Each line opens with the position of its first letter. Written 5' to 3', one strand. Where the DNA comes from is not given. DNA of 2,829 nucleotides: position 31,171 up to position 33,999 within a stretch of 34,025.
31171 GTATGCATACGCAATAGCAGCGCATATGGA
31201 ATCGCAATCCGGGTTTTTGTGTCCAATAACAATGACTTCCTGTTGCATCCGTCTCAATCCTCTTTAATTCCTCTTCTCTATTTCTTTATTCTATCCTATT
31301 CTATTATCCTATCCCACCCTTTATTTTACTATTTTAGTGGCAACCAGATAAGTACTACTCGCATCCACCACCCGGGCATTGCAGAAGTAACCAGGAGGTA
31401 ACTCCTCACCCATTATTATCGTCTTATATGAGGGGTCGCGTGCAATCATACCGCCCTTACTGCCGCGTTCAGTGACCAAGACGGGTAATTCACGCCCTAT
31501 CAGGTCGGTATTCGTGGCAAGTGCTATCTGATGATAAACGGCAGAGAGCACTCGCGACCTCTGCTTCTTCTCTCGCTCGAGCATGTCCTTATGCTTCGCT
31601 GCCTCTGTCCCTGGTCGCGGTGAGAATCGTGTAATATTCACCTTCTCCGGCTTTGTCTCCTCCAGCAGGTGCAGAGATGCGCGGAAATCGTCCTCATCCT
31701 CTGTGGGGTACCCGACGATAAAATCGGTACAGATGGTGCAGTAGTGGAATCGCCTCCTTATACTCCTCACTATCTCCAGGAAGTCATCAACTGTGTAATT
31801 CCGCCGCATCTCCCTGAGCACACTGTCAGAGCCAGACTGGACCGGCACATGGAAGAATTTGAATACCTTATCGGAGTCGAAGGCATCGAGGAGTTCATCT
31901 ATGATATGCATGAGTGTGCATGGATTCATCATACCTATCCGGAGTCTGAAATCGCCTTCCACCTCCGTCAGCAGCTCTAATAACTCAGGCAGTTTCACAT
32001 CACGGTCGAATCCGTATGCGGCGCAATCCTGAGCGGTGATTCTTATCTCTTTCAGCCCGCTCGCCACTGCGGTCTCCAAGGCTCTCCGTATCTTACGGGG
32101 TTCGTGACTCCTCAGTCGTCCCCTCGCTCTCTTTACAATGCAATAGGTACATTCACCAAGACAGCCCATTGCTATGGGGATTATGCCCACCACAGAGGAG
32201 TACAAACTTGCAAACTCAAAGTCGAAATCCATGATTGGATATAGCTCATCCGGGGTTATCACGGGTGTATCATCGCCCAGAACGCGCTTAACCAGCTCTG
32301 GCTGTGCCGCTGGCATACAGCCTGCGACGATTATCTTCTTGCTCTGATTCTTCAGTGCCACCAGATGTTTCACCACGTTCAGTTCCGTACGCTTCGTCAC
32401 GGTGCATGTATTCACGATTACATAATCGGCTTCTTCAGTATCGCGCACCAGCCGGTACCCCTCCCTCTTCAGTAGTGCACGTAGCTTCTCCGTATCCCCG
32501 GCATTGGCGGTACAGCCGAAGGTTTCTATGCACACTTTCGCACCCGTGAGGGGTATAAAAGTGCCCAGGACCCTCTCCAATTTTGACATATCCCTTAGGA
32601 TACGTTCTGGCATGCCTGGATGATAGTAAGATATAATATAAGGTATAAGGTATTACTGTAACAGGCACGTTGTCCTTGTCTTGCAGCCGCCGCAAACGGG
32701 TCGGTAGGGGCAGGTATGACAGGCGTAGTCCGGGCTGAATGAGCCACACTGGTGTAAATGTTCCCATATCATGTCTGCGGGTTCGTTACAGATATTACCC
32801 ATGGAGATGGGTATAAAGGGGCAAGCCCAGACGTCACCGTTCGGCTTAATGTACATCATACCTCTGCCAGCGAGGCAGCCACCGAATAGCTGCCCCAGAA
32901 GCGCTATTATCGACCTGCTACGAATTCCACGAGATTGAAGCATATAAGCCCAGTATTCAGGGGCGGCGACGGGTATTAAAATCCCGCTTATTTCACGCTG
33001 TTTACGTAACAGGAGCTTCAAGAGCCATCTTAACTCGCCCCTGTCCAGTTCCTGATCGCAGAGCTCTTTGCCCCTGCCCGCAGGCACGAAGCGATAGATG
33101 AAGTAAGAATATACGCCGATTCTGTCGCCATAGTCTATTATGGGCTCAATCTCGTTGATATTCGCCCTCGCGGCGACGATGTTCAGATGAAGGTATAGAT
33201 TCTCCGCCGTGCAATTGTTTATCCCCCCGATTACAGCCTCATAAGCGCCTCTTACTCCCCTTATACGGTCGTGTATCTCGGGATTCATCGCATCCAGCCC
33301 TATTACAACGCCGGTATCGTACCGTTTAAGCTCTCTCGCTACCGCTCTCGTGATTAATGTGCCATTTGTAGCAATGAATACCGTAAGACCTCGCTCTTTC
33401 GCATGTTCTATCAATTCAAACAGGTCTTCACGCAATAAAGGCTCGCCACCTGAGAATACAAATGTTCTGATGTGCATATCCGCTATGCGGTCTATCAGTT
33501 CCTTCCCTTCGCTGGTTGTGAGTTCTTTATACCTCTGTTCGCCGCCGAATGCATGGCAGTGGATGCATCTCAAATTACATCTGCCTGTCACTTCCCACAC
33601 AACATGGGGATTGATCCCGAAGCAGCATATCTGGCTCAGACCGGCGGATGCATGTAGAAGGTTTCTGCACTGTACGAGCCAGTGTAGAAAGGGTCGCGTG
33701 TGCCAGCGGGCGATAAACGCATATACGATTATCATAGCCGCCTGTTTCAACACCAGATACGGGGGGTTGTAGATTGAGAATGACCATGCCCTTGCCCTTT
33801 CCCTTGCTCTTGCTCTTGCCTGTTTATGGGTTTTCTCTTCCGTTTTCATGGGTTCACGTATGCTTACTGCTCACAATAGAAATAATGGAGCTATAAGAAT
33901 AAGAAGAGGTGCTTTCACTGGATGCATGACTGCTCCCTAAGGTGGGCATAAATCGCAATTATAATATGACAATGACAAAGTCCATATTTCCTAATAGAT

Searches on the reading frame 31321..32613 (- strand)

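Call 95: search_protein_families(library=pfam, proteins=[window:31321-32613:-], max_evalue=0.00001)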
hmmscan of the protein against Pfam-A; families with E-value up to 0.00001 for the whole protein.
window:31321-32613:- (430 aa): 3 families
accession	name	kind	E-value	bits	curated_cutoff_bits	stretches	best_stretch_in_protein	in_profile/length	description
PF00919.26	UPF0004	-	7.2e-24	84.1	27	1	26-109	1-87/98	Uncharacterized protein family UPF0004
PF04055.27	Radical_SAM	-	3.1e-23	83.2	29.5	1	146-317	2-166/166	Radical SAM superfamily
PF01938.26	TRAM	-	4.7e-06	26.8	21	1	372-426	4-59/61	TRAM domain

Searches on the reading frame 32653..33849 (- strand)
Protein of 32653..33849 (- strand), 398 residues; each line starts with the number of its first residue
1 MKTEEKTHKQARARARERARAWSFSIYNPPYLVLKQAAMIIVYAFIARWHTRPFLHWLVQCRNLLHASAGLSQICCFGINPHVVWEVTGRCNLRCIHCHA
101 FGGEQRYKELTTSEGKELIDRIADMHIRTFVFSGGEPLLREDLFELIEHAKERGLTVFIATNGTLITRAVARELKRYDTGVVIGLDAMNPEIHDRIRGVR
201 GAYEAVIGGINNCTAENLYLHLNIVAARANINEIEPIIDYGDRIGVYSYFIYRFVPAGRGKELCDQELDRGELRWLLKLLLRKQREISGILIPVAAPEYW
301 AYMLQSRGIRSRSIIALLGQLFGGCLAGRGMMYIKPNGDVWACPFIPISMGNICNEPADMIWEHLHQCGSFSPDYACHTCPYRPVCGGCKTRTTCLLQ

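Call 95: search_protein_families(library=pfam, proteins=[window:32653-33849:-], max_evalue=0.00001)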
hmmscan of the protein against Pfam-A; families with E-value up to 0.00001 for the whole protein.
window:32653-33849:- (398 aa): 3 families
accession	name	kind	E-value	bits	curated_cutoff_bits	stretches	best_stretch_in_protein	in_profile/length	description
PF04055.27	Radical_SAM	-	2.1e-27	96.8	29.5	1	86-239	2-164/166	Radical SAM superfamily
PF13353.11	Fer4_12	-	6.4e-07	30.2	22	1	90-170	14-98/137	4Fe-4S single cluster domain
PF13186.11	SPASM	-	1.7e-06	28.6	21.5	1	325-381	1-67/67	Iron-sulfur cluster-binding domain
